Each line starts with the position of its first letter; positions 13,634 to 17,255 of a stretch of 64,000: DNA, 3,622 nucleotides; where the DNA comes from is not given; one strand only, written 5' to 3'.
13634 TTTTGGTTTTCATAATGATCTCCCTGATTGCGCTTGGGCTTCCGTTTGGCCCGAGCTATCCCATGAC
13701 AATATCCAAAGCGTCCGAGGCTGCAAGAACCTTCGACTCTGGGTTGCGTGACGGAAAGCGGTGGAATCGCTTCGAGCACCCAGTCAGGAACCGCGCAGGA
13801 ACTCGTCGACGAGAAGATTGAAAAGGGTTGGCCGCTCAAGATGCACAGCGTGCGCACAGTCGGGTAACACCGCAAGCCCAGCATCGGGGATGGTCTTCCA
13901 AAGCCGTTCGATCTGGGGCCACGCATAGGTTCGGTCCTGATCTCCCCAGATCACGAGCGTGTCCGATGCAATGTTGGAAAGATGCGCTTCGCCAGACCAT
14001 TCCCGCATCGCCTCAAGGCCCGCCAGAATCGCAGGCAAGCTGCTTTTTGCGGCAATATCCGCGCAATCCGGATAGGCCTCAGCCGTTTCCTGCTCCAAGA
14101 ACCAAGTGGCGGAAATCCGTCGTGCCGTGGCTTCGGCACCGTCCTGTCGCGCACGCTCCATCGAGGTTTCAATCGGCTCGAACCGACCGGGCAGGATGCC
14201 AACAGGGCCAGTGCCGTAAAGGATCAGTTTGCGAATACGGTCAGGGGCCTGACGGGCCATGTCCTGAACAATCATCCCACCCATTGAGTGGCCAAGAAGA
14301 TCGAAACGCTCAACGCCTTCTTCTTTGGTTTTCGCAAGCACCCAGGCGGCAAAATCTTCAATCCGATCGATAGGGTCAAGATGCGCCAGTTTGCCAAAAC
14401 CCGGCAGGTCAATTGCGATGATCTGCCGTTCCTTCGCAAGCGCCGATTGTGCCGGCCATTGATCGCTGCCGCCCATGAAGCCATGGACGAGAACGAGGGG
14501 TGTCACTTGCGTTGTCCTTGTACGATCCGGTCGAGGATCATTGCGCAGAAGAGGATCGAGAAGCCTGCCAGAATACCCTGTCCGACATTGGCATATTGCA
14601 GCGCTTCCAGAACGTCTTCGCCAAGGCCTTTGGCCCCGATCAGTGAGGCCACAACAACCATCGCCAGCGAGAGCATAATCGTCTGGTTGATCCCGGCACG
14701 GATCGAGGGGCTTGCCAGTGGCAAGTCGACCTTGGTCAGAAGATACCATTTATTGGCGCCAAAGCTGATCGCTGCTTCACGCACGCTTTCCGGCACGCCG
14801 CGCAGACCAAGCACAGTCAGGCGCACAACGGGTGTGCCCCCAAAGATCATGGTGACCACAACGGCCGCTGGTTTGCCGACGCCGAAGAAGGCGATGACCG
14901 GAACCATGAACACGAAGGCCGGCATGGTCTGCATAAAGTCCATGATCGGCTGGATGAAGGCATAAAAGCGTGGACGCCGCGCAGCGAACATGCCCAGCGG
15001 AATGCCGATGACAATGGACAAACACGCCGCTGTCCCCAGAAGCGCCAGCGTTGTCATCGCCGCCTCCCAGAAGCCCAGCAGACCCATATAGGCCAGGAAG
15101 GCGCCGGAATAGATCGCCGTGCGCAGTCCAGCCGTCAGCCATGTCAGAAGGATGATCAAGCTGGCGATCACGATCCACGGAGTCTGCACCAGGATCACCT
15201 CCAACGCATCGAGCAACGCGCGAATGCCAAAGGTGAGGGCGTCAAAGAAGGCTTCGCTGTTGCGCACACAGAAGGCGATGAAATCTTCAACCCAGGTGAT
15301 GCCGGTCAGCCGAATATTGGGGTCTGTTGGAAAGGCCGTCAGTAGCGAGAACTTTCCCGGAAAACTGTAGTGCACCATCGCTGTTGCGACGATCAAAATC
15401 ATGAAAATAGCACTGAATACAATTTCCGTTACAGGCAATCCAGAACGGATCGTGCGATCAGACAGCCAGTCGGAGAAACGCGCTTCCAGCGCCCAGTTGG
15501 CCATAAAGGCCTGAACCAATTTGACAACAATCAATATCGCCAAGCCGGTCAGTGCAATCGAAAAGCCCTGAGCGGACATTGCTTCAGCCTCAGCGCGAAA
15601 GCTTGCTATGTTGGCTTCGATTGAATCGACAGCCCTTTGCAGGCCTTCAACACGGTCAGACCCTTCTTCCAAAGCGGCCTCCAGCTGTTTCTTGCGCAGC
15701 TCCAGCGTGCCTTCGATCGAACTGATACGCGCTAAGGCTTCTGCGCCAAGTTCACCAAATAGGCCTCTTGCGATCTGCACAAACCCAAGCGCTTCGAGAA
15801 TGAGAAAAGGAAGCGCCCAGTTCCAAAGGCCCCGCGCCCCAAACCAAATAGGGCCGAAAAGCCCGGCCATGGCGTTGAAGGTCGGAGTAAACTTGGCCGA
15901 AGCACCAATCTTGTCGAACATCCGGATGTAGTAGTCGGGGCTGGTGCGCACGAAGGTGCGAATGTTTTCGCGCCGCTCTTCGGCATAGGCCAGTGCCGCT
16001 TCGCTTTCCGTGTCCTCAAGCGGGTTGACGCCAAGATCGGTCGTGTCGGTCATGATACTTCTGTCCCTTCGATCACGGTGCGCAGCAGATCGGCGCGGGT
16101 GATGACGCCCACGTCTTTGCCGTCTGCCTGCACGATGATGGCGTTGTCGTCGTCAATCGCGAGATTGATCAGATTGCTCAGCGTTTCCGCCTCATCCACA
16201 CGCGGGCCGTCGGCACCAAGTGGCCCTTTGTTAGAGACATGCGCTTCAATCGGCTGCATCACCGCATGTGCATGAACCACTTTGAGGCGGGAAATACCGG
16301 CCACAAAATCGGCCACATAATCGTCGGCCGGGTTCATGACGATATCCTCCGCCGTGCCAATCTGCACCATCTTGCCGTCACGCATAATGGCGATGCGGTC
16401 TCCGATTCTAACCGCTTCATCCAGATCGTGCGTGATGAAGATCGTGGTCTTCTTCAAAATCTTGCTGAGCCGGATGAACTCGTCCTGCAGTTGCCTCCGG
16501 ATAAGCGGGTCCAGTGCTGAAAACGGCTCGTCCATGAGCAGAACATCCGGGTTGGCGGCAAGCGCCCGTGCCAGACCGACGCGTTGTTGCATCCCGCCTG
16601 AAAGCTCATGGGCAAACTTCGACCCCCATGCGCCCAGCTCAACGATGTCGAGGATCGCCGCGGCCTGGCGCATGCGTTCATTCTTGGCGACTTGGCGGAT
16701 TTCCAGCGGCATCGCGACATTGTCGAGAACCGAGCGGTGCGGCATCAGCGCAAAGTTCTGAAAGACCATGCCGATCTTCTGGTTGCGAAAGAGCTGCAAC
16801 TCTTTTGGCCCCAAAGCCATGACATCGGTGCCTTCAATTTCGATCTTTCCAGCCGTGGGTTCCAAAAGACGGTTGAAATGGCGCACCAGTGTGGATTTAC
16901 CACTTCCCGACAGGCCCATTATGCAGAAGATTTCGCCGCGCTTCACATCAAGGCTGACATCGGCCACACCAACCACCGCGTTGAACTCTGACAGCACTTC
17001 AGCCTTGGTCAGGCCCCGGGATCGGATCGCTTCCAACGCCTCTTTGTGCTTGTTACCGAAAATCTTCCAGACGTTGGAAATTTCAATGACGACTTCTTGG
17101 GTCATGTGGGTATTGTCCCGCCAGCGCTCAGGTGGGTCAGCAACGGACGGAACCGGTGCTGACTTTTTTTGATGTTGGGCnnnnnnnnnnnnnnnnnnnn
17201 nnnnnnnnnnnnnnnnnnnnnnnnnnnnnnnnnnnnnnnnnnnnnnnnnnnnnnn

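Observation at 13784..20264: LysR-controlled operon coupling a CuyA/DcyD-family PLP lyase to a betaine-type ProXVW transporter and an alpha/beta hydrolase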

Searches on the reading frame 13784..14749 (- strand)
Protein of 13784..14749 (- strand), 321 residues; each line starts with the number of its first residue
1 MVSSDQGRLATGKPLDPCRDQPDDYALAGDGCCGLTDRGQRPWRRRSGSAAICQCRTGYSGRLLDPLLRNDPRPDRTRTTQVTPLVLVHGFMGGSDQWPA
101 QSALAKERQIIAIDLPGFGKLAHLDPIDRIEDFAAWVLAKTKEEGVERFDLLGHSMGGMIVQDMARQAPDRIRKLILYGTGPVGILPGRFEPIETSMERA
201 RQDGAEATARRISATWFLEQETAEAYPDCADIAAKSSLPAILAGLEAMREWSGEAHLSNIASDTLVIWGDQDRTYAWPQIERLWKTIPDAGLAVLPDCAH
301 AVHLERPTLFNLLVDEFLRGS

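Call 3: search_protein_families(library=pfam, proteins=[window:13784-14749:-])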
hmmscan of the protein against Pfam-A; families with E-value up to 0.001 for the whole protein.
window:13784-14749:- (321 aa): 6 families
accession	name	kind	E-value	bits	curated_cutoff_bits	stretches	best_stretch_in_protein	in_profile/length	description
PF00561.26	Abhydrolase_1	-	1.1e-24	87.9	25.8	1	84-307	2-245/245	alpha/beta hydrolase fold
PF12697.13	Abhydrolase_6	-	1.6e-24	88.2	26.3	1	85-310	1-214/217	Alpha/beta hydrolase family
PF12146.15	Hydrolase_4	-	4.1e-12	46.4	27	1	86-306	8-238/239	Serine aminopeptidase, S33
PF00975.26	Thioesterase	-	1.3e-08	35.8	26.4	1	84-171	2-90/226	Thioesterase domain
PF07819.20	PGAP1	-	0.00058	20.1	24.3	0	134-190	83-136/233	PGAP1-like alpha/beta domain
PF12695.13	Abhydrolase_5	-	0.0006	20.1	27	0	143-182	53-91/164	Alpha/beta hydrolase family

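Call 4: search_protein_families(library=ncbifam, proteins=[window:13784-14749:-])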
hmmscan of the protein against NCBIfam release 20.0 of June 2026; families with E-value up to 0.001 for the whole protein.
window:13784-14749:- (321 aa): 28 families (the best 25 are shown)
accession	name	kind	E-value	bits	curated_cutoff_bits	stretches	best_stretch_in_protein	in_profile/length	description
NF051488.1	bifunc_PcaDC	exception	9.2e-32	110.6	390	1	84-319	14-251/375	bifunctional 3-oxoadipate enol-lactonase/4-carboxymuconolactone decarboxylase PcaDC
NF011457.0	PRK14875.1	equivalog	2.5e-30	105.7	307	2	80-181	130-232/372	acetoin dehydrogenase dihydrolipoyllysine-residue acetyltransferase subunit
TIGR02427.1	protocat_pcaD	equivalog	5.5e-25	88.2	255.85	1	98-319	29-251/251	3-oxoadipate enol-lactonase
TIGR03695.1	menH_SHCHC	equivalog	6.5e-25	88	208.55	2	83-185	3-108/252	2-succinyl-6-hydroxy-2,4-cyclohexadiene-1-carboxylate synthase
NF050089.1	i_nPHAscl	equivalog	3.7e-24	85.3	300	1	76-179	12-116/288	intracellular short-chain-length polyhydroxyalkanoate depolymerase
NF051487.1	bifunc_PcaCD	exception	1.9e-21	76.7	430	1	66-319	156-412/413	bifunctional 4-carboxymuconolactone decarboxylase/3-oxoadipate enol-lactonase PcaCD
NF045632.1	hydroxlase_HsaD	equivalog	4e-20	71.9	400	1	80-319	32-289/290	4,5:9,10-diseco-3-hydroxy-5,9,17-trioxoandrosta-1(10),2-diene-4-oate hydrolase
TIGR03611.1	RutD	equivalog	2.3e-19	69.8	238.5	1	83-319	14-256/258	pyrimidine utilization protein D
TIGR01738.1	bioH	equivalog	4.7e-17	62.4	206.95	1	83-317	5-244/245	pimeloyl-ACP methyl ester esterase BioH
NF007954.0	PRK10673.1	equivalog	5.4e-15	55.3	399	1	79-309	13-243/255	esterase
TIGR03343.1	biphenyl_bphD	equivalog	1.6e-14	53.8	462.15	2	247-319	209-281/282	2-hydroxy-6-oxo-6-phenylhexa-2,4-dienoate hydrolase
NF008340.0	PRK11126.1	equivalog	1.2e-13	50.9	261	1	79-181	11-113/255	2-succinyl-6-hydroxy-2,4-cyclohexadiene-1-carboxylate synthase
NF052614.1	AB_fold_OlsI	equivalog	1.5e-13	50.9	385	1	145-319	85-256/272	ornithine lipid biosynthesis O-acyltransferase OlsI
TIGR01250.1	pro_imino_pep_2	subfamily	5.4e-10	39.3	167.65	1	247-319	217-288/288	proline iminopeptidase-family hydrolase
TIGR03056.1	bchO_mg_che_rel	equivalog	1.5e-09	37.3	172.55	1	85-175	31-123/278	alpha/beta fold hydrolase BchO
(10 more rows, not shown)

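Call 19: search_solved_structures(query=window:13784-14749:-, max_evalue=1e-10)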
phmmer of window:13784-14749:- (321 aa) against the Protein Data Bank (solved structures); distinct sequences matched with E-value up to 1e-10: 22.
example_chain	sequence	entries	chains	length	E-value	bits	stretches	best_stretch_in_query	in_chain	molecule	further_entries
4pw0_A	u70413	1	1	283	7.9e-19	71.5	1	83-318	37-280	Alpha/beta hydrolase fold protein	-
8ynv_A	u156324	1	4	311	2.4e-18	70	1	84-180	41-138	poly(3-hydroxybutyrate) depolymerase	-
8ynw_A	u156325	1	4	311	6.2e-18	68.6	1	84-180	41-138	Poly(3-hydroxybutyrate) depolymerase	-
6i8w_A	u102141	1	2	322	6e-15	58.8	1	84-308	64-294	Alpha/beta fold hydrolase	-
4uhh_A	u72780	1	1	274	9.8e-14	54.8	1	83-319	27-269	ESTERASE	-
4uhc_A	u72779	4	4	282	1.1e-13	54.7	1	83-319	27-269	ESTERASE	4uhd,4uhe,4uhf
5jz9_A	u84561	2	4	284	4.1e-13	52.7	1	85-320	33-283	4,5:9,10-diseco-3-hydroxy-5,9,17-trioxoandrosta-1(10),2-diene-4-oate hydrolase | 2-hydroxy-6-oxo-6-phenylhexa-2,4-dienoate hydrolase BphD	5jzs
7zjt_A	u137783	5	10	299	4.9e-13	52.5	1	85-320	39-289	4,5:9,10-diseco-3-hydroxy-5,9,17-trioxoandrosta-1(10),2-diene-4-oate hydrolase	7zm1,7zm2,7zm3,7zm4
2vf2_A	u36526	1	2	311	5.7e-13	52.3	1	85-320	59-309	2-HYDROXY-6-OXO-6-PHENYLHEXA-2,4-DIENOATE HYDROLASE BPHD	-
2wud_A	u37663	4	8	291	1.2e-12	51.2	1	85-320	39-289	2-HYDROXY-6-OXO-6-PHENYLHEXA-2,4-DIENOATE HYDROLASE BPHD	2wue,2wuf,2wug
5jzb_A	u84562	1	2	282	1.8e-12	50.7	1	85-318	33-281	4,5:9,10-diseco-3-hydroxy-5,9,17-trioxoandrosta-1(10),2-diene-4-oate hydrolase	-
2og1_A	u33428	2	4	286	1.9e-12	50.6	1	109-319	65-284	2-hydroxy-6-oxo-6-phenylhexa-2,4-dienoate hydrolase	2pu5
5jd6_A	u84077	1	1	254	2.7e-12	50.1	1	81-318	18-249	MGS-MChE2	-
2rht_A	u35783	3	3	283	5e-12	49.2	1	109-319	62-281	2-hydroxy-6-oxo-6-phenylhexa-2,4-dienoate hydrolase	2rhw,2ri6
2puh_A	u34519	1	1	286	5.3e-12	49.1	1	109-319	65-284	2-hydroxy-6-oxo-6-phenylhexa-2,4-dienoate hydrolase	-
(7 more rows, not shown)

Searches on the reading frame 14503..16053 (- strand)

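Call 3: search_protein_families(library=pfam, proteins=[window:14503-16053:-])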
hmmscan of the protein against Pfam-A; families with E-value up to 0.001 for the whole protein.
window:14503-16053:- (516 aa): 2 families
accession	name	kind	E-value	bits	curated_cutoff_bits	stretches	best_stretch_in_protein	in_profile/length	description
PF00528.27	BPD_transp_1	-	1.8e-23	83.6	26.4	1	350-508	1-172/184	Binding-protein-dependent transport system inner membrane component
PF10947.13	DUF2628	-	0.00028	21.7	23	1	54-88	18-52/93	Protein of unknown function (DUF2628)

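Call 4: search_protein_families(library=ncbifam, proteins=[window:14503-16053:-])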
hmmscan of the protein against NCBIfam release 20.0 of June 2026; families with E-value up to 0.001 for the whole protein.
window:14503-16053:- (516 aa): 15 families
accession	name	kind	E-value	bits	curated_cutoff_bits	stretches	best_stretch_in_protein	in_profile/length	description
TIGR03416.1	ABC_choXWV_perm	equivalog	8.3e-75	251.7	363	1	253-511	8-267/267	choline ABC transporter permease subunit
NF008196.0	PRK10952.1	equivalog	2.5e-63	214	439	1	235-513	52-327/356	glycine betaine/L-proline ABC transporter permease ProW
NF040733.1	ABC_perm_U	equivalog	1.8e-12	47.3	295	1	335-492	61-219/251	ABC transporter permease subunit SaoP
TIGR01183.1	ntrB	equivalog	7.7e-12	45.3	209.05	1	340-511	27-199/202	nitrate ABC transporter permease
NF007545.0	PRK10160.1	equivalog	7.3e-10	38.7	342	1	328-501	76-249/275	taurine ABC transporter permease TauC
TIGR01097.1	PhnE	equivalog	9.4e-09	35.1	216.7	1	327-512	56-245/252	phosphonate ABC transporter, permease protein PhnE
TIGR00974.1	3a0107s02c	equivalog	7.6e-08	31.8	193.45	1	312-455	32-190/272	phosphate ABC transporter permease PstA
TIGR03226.1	PhnU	equivalog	1e-07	31.7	283.45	1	377-477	163-262/311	2-aminoethylphosphonate ABC transporter permease subunit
NF011624.0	PRK15050.1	equivalog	7.2e-07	28.6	247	1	398-477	164-244/297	2-aminoethylphosphonate ABC transporter permease subunit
NF007047.0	PRK09500.1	equivalog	1.3e-06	28.2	326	1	330-501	58-233/257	spermidine/putrescine ABC transporter permease PotC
TIGR00969.1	3a0106s02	subfamily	2.7e-05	23.7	240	1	397-475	145-228/272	sulfate ABC transporter permease subunit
TIGR02139.1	permease_CysT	equivalog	6e-05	22.7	246.1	1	396-456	133-194/265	sulfate ABC transporter permease subunit CysT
NF008470.0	PRK11365.1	equivalog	6.2e-05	22.5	347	1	347-487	77-218/263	aliphatic sulfonate ABC transporter permease SsuC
NF008049.0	PRK10782.1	subfamily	0.00016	21.4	212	1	327-511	12-203/217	methionine ABC transporter permease MetI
NF007044.0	PRK09497.1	equivalog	0.00078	19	348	1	396-474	151-230/285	spermidine/putrescine ABC transporter permease PotB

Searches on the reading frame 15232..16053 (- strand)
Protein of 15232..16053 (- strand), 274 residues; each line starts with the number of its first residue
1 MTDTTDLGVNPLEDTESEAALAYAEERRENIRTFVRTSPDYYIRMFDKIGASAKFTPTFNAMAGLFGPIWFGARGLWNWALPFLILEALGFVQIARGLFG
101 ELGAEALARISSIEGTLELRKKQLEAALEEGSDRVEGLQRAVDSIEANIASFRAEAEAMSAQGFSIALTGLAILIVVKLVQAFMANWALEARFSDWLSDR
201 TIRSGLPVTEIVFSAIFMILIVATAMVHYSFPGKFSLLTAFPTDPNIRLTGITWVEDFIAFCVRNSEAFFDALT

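Call 51: search_protein_families(library=pfam, proteins=[window:15232-16053:-], max_evalue=10)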
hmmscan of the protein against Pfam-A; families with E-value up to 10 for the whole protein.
seq(274 aa): 4 families
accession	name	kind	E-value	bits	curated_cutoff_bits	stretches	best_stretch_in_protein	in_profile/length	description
PF10947.13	DUF2628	-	9.9e-05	23.2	23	1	38-89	17-53/93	Protein of unknown function (DUF2628)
PF04012.17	PspA_IM30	-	0.0056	16.8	33.9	1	101-162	84-141/220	PspA/IM30 family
PF03988.17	DUF347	-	0.025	15.3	28.2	1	193-225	16-47/52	Repeat of Unknown Function (DUF347)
PF09177.16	STX6_10_61_N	-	0.066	14.2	29.4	1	116-161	38-83/99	Syntaxin 6/10/61, N-terminal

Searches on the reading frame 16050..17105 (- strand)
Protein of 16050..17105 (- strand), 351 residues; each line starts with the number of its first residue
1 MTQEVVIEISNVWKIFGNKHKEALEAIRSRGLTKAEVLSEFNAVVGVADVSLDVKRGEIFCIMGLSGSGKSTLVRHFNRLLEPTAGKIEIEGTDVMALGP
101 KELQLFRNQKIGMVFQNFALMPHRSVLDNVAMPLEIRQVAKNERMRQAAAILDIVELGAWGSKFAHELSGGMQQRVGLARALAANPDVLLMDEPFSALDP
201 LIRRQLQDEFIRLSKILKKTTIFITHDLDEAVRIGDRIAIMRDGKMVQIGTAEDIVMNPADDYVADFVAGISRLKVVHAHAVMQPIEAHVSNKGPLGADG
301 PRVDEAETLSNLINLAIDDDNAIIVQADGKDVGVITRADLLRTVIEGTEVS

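Call 3: search_protein_families(library=pfam, proteins=[window:16050-17105:-])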
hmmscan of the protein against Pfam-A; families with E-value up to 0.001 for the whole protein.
window:16050-17105:- (351 aa): 4 families
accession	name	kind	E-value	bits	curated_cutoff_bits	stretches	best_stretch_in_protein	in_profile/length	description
PF00005.33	ABC_tran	-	1e-33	117.3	25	1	48-195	2-136/137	ABC transporter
PF13304.12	AAA_21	-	1.9e-07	31.9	27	1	165-227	235-299/304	AAA domain, putative AbiEii toxin, Type IV TA system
PF13191.12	AAA_16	-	4e-05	24.6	32.6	1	56-217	21-127/167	AAA ATPase domain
PF13555.12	AAA_29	-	0.00054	20.1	27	0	51-85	16-50/61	P-loop containing region of AAA domain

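Call 4: search_protein_families(library=ncbifam, proteins=[window:16050-17105:-])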
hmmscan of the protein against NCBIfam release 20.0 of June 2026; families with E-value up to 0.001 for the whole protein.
window:16050-17105:- (351 aa): 187 families (the best 25 are shown)
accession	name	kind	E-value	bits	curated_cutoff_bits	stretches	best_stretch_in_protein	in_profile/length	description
TIGR03415.1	ABC_choXWV_ATP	equivalog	8.3e-109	364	483.75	1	7-289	1-286/382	choline ABC transporter ATP-binding protein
TIGR01186.1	proV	subfamily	3.1e-103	345.7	326.6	1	44-289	6-251/363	betaine/proline/choline family ABC transporter ATP-binding protein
NF007480.0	PRK10070.1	equivalog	2.2e-94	316.5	444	1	6-295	4-292/400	glycine betaine/L-proline ABC transporter ATP-binding protein ProV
TIGR03265.1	PhnT2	equivalog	1.8e-69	234.6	457.7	1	36-278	9-245/353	putative 2-aminoethylphosphonate ABC transporter ATP-binding protein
TIGR00968.1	3a0106s01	subfamily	1.4e-64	217.9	342.75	1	36-273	5-236/237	sulfate ABC transporter ATP-binding protein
TIGR01187.1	potA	subfamily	1.5e-64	218.1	355.6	1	62-278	1-211/325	polyamine ABC transporter ATP-binding protein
NF006987.0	PRK09452.1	equivalog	1.3e-61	208.3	482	1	35-292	21-273/378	spermidine/putrescine ABC transporter ATP-binding protein PotA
NF040933.2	ABC_arch_GlcV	equivalog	3.2e-61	207.2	450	1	42-279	17-254/357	glucose ABC transporter ATP-binding protein GlcV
TIGR03258.1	PhnT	equivalog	5.8e-61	206.5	499.15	1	40-272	17-244/359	2-aminoethylphosphonate ABC transport system ATP-binding subunit PhnT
NF040840.2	tungstate_WtpC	equivalog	9.5e-61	206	440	1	47-269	16-232/347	tungstate ABC transporter ATP-binding protein WtpC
NF043075.1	MMSYN1_0197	equivalog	5.6e-58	196.5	550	1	36-269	7-234/341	spermidine/putrescine ABC transporter ATP-binding protein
NF008653.0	PRK11650.1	subfamily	4.3e-57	193.8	432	1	42-292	15-258/357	sn-glycerol-3-phosphate ABC transporter ATP-binding protein UgpC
NF008105.0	PRK10851.1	equivalog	1.7e-56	191.5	502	1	40-276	11-245/362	sulfate/thiosulfate ABC transporter ATP-binding protein CysA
NF008513.0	PRK11432.1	equivalog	1.6e-54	185.1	496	1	37-270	12-239/351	ferric ABC transporter ATP-binding protein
NF008621.0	PRK11607.1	equivalog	3.3e-54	184.1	613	1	38-273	26-255/377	putrescine ABC transporter ATP-binding subunit PotG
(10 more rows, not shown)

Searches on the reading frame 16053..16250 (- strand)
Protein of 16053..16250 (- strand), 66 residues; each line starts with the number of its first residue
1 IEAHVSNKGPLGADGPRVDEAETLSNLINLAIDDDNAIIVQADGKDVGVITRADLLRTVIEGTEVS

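Call 51: search_protein_families(library=pfam, proteins=[window:16053-16250:-], max_evalue=10)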
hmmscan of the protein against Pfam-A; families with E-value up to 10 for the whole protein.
seq(66 aa): 2 families
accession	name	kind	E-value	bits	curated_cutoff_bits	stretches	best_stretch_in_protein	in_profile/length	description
PF00571.33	CBS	-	0.002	18.9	24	1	18-59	12-55/57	CBS domain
PF05198.21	IF3_N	-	0.078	13.6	26.9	1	28-58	1-31/70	Translation initiation factor IF-3, N-terminal domain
